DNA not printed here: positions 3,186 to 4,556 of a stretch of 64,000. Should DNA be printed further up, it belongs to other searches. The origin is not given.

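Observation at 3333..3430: ArsA-type ATPase lacks any canonical start codon and lies in frame behind the single TAG that ends the CC-terminal small protein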

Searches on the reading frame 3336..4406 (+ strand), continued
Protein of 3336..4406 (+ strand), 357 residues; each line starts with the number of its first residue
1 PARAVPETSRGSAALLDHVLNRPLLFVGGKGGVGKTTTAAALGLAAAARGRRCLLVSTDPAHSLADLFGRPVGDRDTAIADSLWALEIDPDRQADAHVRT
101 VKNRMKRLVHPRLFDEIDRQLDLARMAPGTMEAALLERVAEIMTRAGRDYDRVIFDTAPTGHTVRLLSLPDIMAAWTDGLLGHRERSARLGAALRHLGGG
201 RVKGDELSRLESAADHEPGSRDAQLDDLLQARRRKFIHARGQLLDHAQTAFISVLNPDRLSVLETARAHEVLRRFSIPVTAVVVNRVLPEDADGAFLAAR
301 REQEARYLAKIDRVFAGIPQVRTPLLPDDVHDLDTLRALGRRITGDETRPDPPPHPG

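Call 22: list_cluster_members(proteins=[window:3378-4406:+, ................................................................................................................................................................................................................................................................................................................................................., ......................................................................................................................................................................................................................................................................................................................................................, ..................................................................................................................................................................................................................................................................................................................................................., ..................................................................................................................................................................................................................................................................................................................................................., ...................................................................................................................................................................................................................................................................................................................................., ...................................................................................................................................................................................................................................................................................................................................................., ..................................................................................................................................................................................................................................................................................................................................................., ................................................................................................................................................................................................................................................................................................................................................, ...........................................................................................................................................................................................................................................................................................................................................])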
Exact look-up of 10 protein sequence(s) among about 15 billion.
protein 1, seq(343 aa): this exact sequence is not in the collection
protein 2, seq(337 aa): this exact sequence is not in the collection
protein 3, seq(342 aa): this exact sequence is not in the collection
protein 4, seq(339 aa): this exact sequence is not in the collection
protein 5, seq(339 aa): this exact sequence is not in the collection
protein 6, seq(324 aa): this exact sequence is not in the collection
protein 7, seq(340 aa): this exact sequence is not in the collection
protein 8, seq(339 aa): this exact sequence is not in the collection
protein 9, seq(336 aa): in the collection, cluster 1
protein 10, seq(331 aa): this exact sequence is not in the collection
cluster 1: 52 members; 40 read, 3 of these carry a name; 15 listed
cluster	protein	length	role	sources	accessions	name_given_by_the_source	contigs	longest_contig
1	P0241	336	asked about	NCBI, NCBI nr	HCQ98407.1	MAG TPA: arsenic-transporting ATPase [Acidobacteria bacterium] | arsenic-transporting ATPase [Acidobacteriota bacterium]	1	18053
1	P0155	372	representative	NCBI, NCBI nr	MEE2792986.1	MAG: ArsA family ATPase [Acidobacteriota bacterium] | ArsA family ATPase [Acidobacteriota bacterium]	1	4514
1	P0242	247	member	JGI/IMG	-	arsenite-transporting ATPase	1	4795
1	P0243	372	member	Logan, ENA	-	-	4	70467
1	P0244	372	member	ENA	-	-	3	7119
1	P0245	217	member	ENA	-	-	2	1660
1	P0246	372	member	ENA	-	-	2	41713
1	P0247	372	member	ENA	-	-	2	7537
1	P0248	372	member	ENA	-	-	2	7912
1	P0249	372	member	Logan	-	-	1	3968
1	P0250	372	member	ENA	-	-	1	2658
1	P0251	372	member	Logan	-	-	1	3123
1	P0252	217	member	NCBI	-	-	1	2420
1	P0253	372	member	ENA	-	-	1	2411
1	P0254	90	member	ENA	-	-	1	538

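Call 45: search_solved_structures(query=window:3378-4406:+, max_evalue=1e-10, show_alignments=2)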
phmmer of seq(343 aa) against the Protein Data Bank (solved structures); distinct sequences matched with E-value up to 1e-10: 28.
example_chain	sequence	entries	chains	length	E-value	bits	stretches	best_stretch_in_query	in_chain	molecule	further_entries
5zme_A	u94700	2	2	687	5.3e-60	206.7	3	7-299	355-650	ATPase ARSA1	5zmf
3zq6_A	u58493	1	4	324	5.8e-55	190.1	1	10-332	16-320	PUTATIVE ARSENICAL PUMP-DRIVING ATPASE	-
3ug6_A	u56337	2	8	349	1.8e-52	182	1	11-336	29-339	arsenical pump-driving ATPase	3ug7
9nbl_A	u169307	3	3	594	2.9e-45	158.3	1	10-162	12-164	Arsenite transporter ATPase-like protein,arsA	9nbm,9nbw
9nbo_A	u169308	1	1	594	3.6e-44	154.7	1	10-162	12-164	Arsenite transporter ATPase-like protein,arsA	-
1f48_A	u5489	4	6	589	2.2e-43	152.1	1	9-164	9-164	ARSENITE-TRANSLOCATING ATPASE | ARSENICAL PUMP-DRIVING ATPASE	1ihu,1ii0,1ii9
8hac_A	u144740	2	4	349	1.5e-33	119.8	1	10-297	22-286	ATPase ASNA1 homolog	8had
3ibg_A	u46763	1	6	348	1.7e-33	119.6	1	11-327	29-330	ATPase, subunit of the Get complex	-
2woo_A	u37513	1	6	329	7.9e-33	117.4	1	10-328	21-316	ATPASE GET3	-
3iqw_A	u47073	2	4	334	2.4e-32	115.8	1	10-327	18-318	Tail-anchored protein targeting factor Get3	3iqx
8odu_A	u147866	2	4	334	2.7e-32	115.6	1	10-326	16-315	ATPase GET3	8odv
6so5_A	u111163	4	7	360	2.1e-29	106.1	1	10-325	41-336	ATPase ASNA1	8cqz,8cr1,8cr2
7ru9_A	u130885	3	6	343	3.8e-29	105.3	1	10-330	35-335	ATPase GET3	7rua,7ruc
3vlc_A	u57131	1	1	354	1.6e-28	103.3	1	10-188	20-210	ATPase GET3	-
2woj_A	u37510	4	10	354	1.6e-28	103.2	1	10-188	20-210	ATPASE GET3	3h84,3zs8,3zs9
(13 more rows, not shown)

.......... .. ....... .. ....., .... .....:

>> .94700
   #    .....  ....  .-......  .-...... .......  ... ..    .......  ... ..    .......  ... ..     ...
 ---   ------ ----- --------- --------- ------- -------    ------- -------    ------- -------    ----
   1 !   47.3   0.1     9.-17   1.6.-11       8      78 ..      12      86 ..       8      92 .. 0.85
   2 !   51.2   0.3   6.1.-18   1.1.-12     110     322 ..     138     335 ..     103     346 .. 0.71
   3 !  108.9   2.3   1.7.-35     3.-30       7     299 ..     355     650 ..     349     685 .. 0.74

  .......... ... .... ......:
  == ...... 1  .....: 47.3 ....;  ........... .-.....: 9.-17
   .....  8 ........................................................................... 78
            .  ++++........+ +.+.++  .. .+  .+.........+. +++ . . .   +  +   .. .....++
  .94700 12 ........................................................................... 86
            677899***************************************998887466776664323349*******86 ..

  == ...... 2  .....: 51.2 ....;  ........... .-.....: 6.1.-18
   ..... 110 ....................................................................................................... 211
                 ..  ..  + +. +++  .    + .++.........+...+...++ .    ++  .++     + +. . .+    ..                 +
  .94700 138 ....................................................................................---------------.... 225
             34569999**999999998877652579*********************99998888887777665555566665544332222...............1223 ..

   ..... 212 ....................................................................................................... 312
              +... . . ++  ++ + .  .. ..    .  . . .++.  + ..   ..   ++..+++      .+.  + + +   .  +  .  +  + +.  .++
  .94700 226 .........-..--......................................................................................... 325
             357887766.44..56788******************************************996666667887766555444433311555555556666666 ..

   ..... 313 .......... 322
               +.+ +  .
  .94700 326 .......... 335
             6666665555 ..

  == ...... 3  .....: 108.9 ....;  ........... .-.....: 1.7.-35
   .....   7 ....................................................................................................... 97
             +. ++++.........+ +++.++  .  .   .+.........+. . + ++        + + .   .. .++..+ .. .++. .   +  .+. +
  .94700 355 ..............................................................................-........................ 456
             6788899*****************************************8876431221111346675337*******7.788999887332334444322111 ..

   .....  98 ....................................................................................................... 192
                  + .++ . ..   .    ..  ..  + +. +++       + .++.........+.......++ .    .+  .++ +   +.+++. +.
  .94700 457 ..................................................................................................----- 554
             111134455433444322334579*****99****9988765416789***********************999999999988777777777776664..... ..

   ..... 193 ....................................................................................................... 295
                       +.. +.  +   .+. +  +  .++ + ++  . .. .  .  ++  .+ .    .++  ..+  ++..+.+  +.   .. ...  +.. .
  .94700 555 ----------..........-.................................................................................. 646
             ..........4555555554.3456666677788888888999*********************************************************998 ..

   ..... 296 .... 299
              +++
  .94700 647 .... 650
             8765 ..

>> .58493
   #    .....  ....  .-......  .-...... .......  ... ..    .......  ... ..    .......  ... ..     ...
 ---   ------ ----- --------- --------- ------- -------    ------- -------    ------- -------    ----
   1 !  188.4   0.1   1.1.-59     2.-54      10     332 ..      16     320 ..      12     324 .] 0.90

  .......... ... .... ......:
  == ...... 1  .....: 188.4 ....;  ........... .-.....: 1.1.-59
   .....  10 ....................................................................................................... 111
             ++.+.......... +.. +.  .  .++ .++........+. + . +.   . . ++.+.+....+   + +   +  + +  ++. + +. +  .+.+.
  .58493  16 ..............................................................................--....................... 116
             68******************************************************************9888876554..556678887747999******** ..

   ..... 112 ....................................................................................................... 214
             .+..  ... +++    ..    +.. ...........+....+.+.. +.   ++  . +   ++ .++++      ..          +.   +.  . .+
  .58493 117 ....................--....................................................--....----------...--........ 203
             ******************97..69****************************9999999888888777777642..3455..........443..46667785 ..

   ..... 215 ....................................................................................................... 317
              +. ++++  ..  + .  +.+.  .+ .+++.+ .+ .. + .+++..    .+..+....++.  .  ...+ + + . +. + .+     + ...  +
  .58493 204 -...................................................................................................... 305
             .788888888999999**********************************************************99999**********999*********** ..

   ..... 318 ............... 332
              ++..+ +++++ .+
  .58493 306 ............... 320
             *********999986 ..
